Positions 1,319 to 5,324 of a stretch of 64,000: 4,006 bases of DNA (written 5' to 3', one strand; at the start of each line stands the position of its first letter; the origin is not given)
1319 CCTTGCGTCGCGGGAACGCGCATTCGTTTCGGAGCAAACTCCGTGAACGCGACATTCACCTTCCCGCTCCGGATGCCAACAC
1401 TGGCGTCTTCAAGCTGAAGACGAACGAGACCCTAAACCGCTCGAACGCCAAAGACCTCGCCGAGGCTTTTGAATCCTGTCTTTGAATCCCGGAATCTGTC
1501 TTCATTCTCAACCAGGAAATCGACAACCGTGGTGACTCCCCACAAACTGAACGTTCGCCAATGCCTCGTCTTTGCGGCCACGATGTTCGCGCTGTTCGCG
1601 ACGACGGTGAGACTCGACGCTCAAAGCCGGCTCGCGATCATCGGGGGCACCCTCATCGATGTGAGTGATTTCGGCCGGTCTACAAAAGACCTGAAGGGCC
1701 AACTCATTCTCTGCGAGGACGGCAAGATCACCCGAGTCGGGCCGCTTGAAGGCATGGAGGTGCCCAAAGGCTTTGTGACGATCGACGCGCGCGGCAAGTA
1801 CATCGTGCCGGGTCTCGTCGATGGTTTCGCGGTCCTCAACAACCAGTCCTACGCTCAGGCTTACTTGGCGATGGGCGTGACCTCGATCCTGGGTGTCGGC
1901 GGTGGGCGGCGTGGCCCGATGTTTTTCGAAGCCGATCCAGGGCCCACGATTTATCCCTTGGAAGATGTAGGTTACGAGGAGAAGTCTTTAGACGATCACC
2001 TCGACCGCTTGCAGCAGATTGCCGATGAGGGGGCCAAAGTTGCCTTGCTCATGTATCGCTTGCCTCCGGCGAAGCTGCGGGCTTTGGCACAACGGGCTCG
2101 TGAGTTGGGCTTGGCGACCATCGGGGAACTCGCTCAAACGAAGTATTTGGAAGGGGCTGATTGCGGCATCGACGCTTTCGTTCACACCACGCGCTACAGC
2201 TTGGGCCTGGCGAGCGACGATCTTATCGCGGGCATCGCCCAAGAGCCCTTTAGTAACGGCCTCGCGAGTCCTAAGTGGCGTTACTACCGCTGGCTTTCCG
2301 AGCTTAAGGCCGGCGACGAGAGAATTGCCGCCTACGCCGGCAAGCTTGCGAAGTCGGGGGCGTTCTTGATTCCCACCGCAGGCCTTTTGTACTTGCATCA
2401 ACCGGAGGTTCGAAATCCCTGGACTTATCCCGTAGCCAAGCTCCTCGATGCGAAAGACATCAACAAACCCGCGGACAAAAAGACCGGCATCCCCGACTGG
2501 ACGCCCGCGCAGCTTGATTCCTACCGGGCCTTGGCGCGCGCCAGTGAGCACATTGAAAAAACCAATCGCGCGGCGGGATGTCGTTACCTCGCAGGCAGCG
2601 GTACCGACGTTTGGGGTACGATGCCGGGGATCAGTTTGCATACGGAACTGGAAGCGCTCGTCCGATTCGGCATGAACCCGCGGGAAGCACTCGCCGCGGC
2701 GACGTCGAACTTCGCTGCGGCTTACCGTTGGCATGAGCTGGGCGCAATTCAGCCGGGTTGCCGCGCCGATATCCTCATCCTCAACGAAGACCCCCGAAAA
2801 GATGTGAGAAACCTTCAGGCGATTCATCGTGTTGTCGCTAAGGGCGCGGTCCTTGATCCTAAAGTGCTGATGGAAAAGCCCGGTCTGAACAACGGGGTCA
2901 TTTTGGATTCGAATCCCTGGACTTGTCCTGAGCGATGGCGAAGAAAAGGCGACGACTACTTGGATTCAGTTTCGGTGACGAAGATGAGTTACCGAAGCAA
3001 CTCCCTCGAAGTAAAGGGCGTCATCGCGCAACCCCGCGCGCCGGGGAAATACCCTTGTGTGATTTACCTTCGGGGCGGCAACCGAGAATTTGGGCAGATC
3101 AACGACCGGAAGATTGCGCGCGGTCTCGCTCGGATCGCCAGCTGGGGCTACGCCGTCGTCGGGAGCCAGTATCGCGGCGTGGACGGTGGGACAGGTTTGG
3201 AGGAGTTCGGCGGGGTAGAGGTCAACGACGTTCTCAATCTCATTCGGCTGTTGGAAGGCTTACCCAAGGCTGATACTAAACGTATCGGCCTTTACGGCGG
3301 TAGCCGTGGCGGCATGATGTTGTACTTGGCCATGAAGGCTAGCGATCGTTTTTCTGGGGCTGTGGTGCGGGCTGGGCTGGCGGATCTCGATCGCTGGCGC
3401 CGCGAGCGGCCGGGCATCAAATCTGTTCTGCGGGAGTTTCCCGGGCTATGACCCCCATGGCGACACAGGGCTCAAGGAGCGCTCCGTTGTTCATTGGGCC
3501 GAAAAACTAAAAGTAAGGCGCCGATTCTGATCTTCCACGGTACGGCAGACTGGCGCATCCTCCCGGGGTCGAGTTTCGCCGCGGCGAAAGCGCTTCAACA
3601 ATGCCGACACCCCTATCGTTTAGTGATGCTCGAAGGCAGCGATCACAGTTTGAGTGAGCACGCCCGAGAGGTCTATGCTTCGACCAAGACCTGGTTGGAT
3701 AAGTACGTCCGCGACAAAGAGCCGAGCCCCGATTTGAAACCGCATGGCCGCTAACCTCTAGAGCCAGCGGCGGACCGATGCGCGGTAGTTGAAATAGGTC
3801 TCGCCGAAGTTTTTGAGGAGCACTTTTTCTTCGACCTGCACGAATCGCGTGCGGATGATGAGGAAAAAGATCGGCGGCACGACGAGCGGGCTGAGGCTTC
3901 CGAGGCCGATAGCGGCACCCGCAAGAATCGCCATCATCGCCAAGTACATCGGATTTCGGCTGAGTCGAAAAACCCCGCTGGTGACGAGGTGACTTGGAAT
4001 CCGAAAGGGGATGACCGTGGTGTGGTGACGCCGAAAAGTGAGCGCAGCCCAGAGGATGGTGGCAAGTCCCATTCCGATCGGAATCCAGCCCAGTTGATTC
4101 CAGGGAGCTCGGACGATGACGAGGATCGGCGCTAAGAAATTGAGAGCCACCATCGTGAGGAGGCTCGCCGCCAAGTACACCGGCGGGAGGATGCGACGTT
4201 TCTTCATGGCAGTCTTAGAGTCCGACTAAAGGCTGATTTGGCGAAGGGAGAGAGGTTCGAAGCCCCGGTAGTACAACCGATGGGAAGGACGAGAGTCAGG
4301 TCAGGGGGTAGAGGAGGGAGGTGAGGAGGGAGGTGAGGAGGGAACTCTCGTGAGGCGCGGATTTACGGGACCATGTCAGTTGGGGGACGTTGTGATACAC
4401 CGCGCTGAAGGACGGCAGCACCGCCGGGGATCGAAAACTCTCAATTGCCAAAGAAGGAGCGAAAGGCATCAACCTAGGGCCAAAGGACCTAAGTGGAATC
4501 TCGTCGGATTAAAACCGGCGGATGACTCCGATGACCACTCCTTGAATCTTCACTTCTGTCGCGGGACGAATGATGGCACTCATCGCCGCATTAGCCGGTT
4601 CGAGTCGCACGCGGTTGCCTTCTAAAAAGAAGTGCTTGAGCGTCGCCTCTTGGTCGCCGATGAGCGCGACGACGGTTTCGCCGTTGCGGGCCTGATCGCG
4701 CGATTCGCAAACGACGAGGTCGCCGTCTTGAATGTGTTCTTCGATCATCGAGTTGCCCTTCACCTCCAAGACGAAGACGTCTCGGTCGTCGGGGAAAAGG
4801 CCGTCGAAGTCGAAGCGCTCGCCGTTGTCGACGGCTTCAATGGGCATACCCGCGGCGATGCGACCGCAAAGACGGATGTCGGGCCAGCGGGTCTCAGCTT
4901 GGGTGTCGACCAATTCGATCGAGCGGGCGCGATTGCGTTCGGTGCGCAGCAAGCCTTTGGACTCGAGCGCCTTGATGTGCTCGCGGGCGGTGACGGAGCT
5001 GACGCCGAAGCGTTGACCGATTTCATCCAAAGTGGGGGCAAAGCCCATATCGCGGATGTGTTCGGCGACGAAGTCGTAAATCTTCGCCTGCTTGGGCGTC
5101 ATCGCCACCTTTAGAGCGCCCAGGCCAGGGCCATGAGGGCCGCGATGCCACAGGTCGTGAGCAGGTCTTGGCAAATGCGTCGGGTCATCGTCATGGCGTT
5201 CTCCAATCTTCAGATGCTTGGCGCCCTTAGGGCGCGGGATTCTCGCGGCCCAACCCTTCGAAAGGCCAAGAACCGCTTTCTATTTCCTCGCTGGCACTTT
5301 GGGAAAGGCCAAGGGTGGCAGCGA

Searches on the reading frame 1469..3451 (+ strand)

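Call 12: search_protein_families(library=pfam, proteins=[window:1469-3451:+], max_evalue=0.001)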
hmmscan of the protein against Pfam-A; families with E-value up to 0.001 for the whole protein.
window:1469-3451:+ (660 aa): 6 families
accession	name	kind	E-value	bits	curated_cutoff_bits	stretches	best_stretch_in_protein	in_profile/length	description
PF00326.27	Peptidase_S9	-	3.5e-09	36.9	22.6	1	557-643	11-104/213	Prolyl oligopeptidase family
PF01979.26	Amidohydro_1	-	3.4e-08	33.6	25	1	355-460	228-343/345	Amidohydrolase family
PF07969.17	Amidohydro_3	-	1.2e-06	28.7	29.7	1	404-442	409-448/472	Amidohydrolase family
PF02129.25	Peptidase_S15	-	1.6e-06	28.4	23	1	502-644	46-137/262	X-Pro dipeptidyl-peptidase (S15 family)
PF07224.18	Chlorophyllase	-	0.00014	21.2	26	1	515-621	29-134/301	Chlorophyllase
PF05448.18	AXE1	-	0.00041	19.6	21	0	586-618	158-190/321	Acetyl xylan esterase (AXE1)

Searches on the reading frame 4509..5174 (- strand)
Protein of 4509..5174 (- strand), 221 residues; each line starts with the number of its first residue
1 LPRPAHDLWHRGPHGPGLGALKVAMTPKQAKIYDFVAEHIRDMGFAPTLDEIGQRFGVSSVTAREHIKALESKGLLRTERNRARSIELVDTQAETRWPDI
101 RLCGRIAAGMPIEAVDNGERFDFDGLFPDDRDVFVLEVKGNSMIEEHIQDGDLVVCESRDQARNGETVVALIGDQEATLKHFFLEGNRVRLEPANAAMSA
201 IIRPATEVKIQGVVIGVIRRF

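Call 12: search_protein_families(library=pfam, proteins=[window:4509-5174:-], max_evalue=0.001)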
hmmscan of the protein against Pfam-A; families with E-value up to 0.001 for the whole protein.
window:4509-5174:- (221 aa): 5 families
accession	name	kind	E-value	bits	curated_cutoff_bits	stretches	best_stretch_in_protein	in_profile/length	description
PF00717.28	Peptidase_S24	-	1.6e-27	96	23.3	1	103-215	3-116/116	Peptidase S24-like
PF01726.22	LexA_DNA_bind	-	1.7e-14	53.8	23.7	1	25-84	4-64/65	LexA DNA binding domain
PF08279.18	HTH_11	-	5.3e-05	23.5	25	1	48-75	17-45/55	HTH domain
PF00392.27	GntR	-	7e-05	22.8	27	1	47-82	25-60/64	Bacterial regulatory proteins, gntR family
PF08220.18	HTH_DeoR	-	0.00024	21.2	21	1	48-87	16-55/57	DeoR-like helix-turn-helix domain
